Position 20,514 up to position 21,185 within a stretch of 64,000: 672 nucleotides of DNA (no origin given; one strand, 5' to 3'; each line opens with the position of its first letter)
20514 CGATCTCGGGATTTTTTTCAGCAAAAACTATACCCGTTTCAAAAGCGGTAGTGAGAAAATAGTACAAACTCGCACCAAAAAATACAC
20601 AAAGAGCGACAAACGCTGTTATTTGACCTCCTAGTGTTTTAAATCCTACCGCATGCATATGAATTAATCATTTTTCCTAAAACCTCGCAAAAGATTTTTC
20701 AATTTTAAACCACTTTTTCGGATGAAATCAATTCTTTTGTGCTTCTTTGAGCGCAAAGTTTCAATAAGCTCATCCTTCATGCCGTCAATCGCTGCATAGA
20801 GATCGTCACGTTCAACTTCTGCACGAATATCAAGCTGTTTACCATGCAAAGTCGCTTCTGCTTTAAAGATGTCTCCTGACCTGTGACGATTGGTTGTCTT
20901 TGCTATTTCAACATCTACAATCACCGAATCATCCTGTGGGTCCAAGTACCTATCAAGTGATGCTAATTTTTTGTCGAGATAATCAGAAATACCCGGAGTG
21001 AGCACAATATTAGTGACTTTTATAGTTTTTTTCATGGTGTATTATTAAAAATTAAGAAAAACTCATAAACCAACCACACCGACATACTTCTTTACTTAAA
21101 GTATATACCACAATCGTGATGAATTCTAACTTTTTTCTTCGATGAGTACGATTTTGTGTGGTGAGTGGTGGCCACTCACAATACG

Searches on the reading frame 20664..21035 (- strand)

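Call 39: search_protein_families(library=pfam, proteins=[window:20664-21035:-], max_evalue=0.001)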
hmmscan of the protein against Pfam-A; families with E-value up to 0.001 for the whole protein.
window:20664-21035:- (123 aa): 1 family
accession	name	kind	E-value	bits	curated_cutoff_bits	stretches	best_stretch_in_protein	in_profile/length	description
PF02482.25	Ribosomal_S30AE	-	4.4e-15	56.6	23.7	1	5-101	3-87/88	Sigma 54 modulation protein / S30EA ribosomal protein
